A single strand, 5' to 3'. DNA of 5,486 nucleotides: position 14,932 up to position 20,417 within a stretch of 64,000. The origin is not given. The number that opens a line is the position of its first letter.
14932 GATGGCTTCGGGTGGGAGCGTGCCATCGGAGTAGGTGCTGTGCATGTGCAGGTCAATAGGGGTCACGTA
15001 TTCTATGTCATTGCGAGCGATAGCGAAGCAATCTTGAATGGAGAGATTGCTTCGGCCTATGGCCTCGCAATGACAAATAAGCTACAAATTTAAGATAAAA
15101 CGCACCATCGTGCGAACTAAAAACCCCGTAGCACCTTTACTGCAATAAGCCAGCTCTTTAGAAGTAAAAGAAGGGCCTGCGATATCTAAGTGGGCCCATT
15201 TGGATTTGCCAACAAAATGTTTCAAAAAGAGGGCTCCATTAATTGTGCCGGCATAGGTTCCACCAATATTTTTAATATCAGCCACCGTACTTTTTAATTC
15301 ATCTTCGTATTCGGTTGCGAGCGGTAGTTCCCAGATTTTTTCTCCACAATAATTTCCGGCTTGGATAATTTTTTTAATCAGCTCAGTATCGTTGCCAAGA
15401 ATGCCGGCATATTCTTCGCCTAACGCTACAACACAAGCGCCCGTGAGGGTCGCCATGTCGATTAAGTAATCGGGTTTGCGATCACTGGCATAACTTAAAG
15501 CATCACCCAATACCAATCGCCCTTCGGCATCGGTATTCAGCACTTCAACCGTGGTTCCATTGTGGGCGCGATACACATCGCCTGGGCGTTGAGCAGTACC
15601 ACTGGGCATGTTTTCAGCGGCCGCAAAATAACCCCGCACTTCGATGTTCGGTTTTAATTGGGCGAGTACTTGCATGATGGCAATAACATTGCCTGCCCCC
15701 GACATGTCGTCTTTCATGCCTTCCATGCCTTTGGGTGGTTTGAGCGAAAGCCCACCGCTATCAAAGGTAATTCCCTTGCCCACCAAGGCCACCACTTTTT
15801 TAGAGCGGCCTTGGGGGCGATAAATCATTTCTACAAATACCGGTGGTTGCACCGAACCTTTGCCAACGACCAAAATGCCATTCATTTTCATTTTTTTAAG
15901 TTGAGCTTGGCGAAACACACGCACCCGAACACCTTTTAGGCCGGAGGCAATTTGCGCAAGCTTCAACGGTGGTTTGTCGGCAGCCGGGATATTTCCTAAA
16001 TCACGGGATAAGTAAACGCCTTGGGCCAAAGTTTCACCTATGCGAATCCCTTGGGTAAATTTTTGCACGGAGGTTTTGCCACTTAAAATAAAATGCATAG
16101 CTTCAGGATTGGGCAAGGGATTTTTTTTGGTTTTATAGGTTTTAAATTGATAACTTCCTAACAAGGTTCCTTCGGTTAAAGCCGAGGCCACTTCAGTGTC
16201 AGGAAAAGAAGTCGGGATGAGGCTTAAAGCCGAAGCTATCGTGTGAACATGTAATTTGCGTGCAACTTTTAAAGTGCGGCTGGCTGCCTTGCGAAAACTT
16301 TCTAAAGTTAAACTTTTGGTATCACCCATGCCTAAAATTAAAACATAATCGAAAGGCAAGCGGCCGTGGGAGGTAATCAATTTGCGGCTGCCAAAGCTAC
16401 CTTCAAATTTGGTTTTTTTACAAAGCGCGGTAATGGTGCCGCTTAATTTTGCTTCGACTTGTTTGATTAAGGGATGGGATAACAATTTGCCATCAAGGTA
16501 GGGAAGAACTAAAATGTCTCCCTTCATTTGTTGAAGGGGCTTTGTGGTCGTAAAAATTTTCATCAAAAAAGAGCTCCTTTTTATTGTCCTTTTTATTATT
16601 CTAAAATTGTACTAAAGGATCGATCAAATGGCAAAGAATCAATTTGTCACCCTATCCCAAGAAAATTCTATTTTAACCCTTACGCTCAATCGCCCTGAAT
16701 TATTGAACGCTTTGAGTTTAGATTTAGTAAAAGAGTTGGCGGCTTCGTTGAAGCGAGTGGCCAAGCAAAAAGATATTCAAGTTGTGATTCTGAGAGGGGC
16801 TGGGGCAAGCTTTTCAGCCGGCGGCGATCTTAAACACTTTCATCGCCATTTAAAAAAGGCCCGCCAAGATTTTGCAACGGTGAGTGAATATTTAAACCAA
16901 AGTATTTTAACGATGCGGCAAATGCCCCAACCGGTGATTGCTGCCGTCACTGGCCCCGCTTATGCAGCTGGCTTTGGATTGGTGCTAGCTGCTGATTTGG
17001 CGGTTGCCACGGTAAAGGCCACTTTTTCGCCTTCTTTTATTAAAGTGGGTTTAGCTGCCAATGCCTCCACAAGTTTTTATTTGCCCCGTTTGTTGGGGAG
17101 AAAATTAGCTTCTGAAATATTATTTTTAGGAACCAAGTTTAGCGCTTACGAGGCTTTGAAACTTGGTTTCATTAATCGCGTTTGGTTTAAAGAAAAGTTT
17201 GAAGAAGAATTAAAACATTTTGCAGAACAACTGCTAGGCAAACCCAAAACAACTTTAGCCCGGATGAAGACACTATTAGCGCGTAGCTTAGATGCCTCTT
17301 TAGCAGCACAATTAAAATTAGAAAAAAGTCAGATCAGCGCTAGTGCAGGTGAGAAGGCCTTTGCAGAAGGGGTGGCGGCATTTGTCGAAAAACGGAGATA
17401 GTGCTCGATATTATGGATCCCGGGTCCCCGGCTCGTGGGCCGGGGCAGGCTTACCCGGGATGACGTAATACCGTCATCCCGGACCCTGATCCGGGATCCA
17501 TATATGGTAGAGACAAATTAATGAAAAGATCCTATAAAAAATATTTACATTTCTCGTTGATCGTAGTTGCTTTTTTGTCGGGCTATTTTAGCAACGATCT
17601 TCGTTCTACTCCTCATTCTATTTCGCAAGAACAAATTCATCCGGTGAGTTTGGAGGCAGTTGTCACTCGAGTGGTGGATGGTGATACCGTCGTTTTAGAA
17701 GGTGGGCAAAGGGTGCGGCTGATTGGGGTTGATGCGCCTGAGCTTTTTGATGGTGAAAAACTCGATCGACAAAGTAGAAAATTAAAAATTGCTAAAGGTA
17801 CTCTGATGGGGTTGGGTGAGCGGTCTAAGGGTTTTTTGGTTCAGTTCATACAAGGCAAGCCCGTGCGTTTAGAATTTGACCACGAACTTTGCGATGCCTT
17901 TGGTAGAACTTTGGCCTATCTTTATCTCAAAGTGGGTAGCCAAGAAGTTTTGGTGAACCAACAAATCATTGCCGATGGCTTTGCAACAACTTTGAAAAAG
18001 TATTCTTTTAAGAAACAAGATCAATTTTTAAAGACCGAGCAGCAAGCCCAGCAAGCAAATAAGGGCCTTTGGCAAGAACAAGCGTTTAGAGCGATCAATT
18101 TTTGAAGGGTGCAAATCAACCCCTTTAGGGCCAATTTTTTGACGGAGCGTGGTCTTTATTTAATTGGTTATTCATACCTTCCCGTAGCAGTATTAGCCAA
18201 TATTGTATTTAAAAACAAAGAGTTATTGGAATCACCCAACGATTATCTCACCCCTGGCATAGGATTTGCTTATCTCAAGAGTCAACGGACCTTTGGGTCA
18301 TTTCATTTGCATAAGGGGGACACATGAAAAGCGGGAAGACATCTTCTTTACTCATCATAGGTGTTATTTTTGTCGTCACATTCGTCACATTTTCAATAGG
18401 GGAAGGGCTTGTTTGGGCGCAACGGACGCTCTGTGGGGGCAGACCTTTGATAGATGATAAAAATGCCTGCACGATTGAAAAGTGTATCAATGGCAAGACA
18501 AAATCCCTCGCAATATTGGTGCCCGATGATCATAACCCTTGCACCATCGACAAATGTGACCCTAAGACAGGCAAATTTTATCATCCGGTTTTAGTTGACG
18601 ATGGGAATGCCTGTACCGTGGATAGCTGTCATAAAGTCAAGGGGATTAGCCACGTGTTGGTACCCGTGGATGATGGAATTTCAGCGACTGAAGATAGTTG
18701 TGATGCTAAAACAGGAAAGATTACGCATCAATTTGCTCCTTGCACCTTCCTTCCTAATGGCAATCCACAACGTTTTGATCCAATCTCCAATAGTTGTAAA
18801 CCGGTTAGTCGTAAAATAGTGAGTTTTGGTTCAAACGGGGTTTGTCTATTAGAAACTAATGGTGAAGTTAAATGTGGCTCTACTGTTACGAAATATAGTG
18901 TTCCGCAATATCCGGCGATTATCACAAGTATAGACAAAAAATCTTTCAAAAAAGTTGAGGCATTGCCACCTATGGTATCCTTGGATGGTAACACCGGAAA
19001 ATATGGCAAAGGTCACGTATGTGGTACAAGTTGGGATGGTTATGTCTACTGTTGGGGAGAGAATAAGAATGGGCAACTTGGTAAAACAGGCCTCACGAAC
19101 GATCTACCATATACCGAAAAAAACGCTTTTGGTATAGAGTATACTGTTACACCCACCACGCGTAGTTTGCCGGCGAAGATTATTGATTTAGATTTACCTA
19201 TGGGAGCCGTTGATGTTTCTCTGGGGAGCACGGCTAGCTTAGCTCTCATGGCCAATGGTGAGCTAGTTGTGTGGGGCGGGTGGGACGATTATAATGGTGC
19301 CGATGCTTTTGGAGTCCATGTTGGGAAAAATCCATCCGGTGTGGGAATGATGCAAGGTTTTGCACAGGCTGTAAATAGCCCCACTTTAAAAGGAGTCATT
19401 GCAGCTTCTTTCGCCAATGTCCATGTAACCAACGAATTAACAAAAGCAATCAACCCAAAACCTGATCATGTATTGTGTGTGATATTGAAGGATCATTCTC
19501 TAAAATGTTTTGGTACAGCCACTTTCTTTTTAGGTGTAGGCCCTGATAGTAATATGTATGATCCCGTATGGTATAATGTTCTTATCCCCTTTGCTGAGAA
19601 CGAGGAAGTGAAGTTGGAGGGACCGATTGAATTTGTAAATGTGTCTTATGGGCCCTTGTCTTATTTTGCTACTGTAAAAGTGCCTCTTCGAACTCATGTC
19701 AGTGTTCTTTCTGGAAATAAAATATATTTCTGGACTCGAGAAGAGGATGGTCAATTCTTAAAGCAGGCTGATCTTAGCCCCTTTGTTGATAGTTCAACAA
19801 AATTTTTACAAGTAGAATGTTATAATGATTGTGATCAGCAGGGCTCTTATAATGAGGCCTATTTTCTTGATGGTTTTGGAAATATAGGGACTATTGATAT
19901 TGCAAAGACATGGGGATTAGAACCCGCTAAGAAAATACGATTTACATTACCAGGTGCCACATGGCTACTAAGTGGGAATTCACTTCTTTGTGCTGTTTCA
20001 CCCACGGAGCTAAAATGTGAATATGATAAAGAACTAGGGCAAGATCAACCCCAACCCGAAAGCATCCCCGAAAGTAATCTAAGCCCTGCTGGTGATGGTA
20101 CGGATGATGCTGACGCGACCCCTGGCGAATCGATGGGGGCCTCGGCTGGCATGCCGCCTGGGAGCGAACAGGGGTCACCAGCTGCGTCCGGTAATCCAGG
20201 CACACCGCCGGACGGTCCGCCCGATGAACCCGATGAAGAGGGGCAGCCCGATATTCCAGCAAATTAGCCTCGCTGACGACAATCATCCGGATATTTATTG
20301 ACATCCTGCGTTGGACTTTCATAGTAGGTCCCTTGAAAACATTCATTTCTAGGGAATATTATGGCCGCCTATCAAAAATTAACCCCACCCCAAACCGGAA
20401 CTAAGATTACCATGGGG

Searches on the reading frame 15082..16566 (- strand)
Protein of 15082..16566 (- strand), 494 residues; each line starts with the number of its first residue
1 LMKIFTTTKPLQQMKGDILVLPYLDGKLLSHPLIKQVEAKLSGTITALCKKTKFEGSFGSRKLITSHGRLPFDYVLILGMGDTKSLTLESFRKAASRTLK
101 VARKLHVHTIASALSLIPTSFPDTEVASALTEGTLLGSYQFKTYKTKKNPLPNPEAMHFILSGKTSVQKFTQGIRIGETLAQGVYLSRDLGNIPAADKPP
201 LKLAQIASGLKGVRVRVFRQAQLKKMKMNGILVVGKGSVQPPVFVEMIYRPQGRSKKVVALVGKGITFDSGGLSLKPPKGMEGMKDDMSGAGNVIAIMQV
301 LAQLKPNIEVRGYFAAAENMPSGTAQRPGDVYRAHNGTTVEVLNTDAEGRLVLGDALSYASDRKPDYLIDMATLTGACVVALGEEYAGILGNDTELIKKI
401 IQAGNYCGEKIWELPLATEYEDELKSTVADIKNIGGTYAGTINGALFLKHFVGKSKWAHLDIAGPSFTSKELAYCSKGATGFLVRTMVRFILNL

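Call 86: search_protein_families(library=pfam, proteins=[window:15082-16566:-], max_evalue=0.000001)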
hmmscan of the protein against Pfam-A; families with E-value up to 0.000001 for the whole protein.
window:15082-16566:- (494 aa): 2 families
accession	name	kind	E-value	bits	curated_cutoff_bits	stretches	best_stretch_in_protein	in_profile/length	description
PF00883.26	Peptidase_M17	-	9.7e-119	396.7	25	1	186-488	2-310/310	Cytosol aminopeptidase family, catalytic domain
PF02789.23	Peptidase_M17_N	-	8.4e-21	74.7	23.4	1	29-148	10-129/129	Cytosol aminopeptidase family, N-terminal domain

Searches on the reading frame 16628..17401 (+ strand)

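Call 87: search_protein_families(library=pfam, proteins=[window:16628-17401:+], max_evalue=0.000001)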
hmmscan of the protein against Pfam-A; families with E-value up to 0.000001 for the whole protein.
window:16628-17401:+ (257 aa): 2 families
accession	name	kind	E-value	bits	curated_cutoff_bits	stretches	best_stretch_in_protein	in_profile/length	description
PF00378.25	ECH_1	-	1.5e-56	192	27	1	11-257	2-245/251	Enoyl-CoA hydratase/isomerase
PF16113.10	ECH_2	-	6e-31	108.6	27.2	1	17-251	3-237/335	Enoyl-CoA hydratase/isomerase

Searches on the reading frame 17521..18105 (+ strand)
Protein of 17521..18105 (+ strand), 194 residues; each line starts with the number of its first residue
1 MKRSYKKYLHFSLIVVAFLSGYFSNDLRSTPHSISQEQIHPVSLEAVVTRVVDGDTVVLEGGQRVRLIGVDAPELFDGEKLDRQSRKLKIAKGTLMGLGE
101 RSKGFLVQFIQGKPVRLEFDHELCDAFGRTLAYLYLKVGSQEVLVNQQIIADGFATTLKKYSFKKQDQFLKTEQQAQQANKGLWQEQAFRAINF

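Call 87: search_protein_families(library=pfam, proteins=[window:17521-18105:+], max_evalue=0.000001)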
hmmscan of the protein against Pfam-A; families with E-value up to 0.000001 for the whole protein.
window:17521-18105:+ (194 aa): 1 family
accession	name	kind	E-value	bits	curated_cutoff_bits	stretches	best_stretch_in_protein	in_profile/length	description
PF00565.23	SNase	-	1.9e-17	64.1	21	1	64-185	1-106/107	Staphylococcal nuclease homologue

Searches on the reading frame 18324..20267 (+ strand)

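Call 87: search_protein_families(library=pfam, proteins=[window:18324-20267:+], max_evalue=0.000001)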
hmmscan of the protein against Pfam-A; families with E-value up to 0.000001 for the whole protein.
window:18324-20267:+ (647 aa): 3 families
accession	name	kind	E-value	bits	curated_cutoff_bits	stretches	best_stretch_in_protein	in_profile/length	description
PF00526.23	Dicty_CTDC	-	2.1e-19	69.4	27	0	92-111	3-22/24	Dictyostelium (slime mold) repeat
PF25390.1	WD40_RLD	-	1.8e-11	44.4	150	1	227-330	38-124/363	RCC1-like domain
PF13540.12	RCC1_2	-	5.9e-10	39.1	22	0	228-251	7-30/30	Regulator of chromosome condensation (RCC1) repeat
